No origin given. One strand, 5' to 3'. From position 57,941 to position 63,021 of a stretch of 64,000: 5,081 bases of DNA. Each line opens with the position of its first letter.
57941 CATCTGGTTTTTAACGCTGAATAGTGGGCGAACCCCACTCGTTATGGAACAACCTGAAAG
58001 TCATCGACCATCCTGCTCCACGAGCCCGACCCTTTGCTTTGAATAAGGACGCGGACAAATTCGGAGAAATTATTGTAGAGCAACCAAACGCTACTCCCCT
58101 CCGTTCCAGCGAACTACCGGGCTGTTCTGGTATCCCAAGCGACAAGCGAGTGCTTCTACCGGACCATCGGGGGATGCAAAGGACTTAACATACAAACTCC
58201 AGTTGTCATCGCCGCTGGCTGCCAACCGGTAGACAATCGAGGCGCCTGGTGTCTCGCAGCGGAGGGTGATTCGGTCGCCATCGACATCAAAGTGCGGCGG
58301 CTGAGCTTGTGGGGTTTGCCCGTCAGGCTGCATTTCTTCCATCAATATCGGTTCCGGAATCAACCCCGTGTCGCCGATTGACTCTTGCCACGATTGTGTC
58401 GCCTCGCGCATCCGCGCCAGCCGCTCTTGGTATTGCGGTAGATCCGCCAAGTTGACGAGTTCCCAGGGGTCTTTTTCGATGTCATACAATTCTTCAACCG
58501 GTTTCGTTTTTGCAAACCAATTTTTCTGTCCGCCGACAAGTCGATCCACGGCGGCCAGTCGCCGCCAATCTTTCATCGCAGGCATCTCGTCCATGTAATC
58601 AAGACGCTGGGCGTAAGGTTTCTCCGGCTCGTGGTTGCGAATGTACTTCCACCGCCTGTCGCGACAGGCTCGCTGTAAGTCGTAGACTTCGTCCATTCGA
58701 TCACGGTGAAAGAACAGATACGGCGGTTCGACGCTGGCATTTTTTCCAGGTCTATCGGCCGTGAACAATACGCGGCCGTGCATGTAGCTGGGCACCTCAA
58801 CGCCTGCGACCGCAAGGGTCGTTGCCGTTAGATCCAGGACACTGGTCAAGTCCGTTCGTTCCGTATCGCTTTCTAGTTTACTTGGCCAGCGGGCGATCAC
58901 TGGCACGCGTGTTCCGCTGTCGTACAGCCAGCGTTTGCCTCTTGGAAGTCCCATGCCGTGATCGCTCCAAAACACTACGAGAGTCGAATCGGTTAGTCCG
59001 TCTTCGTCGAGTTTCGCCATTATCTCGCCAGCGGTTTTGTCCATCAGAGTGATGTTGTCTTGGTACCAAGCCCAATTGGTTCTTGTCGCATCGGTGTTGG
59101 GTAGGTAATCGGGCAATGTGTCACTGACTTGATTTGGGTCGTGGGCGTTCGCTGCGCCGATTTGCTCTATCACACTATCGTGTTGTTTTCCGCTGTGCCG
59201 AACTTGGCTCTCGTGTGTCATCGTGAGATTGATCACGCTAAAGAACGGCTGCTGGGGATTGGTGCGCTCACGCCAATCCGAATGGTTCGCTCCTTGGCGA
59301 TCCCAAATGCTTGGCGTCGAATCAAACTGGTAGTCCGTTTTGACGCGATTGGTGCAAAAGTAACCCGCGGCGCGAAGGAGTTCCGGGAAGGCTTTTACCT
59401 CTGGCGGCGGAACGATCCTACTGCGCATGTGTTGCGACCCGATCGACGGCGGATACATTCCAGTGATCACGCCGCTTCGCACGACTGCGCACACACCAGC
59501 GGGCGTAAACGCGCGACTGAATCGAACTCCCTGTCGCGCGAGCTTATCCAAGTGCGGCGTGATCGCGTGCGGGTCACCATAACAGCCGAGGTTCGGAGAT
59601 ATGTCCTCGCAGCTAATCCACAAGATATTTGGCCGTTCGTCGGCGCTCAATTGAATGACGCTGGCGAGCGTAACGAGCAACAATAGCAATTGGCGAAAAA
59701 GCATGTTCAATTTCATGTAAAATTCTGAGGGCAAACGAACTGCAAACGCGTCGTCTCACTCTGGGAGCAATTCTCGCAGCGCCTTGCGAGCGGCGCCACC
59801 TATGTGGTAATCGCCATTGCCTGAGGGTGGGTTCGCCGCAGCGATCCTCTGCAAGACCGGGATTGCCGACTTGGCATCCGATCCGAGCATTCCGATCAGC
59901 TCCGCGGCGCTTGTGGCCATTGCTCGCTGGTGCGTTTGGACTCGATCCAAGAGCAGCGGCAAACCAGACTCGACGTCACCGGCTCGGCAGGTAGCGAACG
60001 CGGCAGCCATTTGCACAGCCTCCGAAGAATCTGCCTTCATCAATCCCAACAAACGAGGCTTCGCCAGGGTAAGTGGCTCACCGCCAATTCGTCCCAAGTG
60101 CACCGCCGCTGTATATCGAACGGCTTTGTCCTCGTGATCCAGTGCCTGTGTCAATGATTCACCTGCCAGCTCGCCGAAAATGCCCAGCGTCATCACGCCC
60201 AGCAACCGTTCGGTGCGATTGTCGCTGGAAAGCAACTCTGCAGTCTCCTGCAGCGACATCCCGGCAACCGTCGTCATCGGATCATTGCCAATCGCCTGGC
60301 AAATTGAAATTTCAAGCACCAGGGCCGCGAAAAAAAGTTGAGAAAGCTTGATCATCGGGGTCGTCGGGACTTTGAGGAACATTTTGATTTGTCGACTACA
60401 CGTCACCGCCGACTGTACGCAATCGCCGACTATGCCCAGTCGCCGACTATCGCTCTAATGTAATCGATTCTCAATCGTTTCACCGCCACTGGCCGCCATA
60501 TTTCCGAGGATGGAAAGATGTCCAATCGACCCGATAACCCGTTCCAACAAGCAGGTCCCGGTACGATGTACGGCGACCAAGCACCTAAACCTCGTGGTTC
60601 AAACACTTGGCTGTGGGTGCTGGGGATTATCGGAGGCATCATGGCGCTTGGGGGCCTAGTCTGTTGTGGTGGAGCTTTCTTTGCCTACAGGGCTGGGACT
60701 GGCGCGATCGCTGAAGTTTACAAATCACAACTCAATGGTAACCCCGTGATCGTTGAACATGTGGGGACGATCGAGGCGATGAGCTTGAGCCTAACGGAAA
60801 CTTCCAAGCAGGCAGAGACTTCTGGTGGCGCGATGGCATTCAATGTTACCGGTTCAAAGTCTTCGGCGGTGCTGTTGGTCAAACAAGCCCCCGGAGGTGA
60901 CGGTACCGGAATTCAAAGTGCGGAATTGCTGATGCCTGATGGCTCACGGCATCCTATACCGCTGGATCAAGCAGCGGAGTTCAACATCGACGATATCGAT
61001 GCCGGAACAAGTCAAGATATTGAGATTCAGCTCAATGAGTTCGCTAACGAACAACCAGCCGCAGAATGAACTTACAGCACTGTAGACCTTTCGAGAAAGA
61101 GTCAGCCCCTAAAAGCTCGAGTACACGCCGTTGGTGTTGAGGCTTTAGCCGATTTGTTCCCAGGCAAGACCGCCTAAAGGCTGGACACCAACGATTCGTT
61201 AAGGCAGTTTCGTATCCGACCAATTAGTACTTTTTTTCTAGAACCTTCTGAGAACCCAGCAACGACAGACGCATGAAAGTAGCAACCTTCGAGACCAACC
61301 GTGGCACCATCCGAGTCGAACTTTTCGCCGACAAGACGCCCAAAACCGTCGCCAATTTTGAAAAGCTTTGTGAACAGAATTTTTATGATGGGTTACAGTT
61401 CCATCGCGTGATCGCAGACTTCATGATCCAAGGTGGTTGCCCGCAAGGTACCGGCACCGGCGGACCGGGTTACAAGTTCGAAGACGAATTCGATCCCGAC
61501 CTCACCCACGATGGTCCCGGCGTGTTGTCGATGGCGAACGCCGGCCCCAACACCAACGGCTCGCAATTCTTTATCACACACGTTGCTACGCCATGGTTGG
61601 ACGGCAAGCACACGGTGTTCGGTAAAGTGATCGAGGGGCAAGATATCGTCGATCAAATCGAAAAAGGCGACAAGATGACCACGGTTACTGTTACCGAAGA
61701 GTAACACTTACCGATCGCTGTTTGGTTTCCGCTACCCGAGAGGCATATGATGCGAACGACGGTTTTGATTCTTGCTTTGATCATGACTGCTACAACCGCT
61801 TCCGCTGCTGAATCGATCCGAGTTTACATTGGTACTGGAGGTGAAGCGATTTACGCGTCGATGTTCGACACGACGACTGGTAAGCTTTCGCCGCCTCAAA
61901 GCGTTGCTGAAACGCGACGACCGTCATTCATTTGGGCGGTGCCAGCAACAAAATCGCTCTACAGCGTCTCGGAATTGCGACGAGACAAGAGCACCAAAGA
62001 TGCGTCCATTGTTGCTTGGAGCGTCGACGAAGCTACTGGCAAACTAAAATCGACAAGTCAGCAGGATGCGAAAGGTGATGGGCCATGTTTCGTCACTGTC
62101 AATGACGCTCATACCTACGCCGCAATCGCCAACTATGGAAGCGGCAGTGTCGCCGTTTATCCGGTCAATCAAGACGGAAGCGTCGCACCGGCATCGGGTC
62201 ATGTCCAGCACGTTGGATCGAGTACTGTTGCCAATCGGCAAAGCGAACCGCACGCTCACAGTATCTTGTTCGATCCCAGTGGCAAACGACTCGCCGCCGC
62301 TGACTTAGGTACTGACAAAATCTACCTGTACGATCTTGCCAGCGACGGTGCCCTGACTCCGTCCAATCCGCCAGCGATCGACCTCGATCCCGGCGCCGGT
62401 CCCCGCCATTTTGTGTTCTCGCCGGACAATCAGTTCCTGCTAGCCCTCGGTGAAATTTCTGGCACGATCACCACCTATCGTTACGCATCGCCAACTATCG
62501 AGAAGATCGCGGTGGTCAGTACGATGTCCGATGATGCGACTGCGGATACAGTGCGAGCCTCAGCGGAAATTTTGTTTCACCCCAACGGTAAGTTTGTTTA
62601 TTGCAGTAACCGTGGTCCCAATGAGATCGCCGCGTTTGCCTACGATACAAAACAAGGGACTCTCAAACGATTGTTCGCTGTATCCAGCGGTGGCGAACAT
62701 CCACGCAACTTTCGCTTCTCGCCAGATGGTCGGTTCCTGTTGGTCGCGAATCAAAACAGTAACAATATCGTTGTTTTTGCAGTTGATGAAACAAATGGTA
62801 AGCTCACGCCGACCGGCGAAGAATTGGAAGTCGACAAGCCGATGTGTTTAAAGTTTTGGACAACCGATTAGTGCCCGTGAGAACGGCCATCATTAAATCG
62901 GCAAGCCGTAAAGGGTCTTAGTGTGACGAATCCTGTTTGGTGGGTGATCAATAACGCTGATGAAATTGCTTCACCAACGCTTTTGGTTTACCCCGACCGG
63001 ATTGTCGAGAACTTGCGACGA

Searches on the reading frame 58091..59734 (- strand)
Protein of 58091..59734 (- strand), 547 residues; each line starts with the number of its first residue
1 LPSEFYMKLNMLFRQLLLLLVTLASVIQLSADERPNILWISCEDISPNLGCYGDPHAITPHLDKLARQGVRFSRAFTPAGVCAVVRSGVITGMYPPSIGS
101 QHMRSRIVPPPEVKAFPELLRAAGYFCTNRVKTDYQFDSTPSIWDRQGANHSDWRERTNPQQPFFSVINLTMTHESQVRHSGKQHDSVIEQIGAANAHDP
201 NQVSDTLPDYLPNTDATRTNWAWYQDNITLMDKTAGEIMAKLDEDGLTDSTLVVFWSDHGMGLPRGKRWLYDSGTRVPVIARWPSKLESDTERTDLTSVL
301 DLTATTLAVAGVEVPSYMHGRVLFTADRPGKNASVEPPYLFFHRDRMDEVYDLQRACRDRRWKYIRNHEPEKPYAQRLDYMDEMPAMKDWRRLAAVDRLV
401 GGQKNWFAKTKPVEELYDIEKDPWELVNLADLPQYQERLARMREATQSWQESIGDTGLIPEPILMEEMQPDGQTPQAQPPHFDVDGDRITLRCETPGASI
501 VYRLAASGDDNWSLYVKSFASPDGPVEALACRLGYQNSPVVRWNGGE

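Call 11: search_protein_families(library=pfam, proteins=[window:58091-59734:-], max_evalue=0.001)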
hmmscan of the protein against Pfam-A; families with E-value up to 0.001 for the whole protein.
window:58091-59734:- (547 aa): 3 families
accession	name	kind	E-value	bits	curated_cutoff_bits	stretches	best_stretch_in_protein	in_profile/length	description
PF00884.28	Sulfatase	-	1.4e-35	123.6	25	1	35-312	1-301/301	Sulfatase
PF16347.10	SGSH_C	-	1.6e-17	64.5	29.3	1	267-369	8-111/154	N-sulphoglucosamine sulphohydrolase, C-terminal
PF01663.27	Phosphodiest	-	3.7e-08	33.8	23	1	62-262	94-222/342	Type I phosphodiesterase / nucleotide pyrophosphatase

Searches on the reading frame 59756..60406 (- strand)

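Call 11: search_protein_families(library=pfam, proteins=[window:59756-60406:-], max_evalue=0.001)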
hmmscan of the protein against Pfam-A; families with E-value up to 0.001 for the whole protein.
window:59756-60406:- (216 aa): 2 families
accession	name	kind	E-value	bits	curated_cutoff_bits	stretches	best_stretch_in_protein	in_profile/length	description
PF13646.12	HEAT_2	-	5.2e-13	49.5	27.7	2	57-138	6-86/88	HEAT repeats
PF02985.28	HEAT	-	4.7e-05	23.7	23.5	0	85-107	5-27/31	HEAT repeat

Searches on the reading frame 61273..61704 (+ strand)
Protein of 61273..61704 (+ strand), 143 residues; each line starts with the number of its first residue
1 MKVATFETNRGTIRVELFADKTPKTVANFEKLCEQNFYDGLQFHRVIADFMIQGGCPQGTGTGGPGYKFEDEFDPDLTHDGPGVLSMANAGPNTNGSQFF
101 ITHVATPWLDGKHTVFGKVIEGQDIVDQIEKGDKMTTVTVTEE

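Call 12: search_protein_families(library=pfam, proteins=[window:61273-61704:+], max_evalue=0.001)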
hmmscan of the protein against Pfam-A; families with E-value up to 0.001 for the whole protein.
window:61273-61704:+ (143 aa): 1 family
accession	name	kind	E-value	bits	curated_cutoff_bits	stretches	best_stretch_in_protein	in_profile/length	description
PF00160.26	Pro_isomerase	-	1.9e-52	178.1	21.7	1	5-136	3-144/159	Cyclophilin type peptidyl-prolyl cis-trans isomerase/CLD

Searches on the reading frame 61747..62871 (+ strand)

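Call 11: search_protein_families(library=pfam, proteins=[window:61747-62871:+], max_evalue=0.001)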
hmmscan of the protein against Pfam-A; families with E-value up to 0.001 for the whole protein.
window:61747-62871:+ (374 aa): 7 families
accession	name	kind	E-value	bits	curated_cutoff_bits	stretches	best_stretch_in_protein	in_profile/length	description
PF10282.15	Lactonase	-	9.4e-100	334.6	21.7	1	27-370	3-344/344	Lactonase, 7-bladed beta-propeller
PF23414.1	Beta-prop_EML_2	-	1.1e-07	32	90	0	276-350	46-114/266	Echinoderm microtubule-associated protein second beta-propeller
PF24796.1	WDR55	-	6.4e-07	29.1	200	0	273-347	11-83/296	WDR55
PF08450.18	SGL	-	1.5e-06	28.4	26.3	0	265-308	129-174/246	SMP-30/Gluconolactonase/LRE-like region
PF00400.38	WD40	-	0.00025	21.9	27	0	322-334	17-29/39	WD domain, G-beta repeat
PF07676.18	PD40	-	0.00029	21.2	20.9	0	275-290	14-30/38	WD40-like Beta Propeller Repeat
PF02239.22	Cytochrom_D1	-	0.00054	19.1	25.5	0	248-347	106-201/368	Cytochrome D1 heme domain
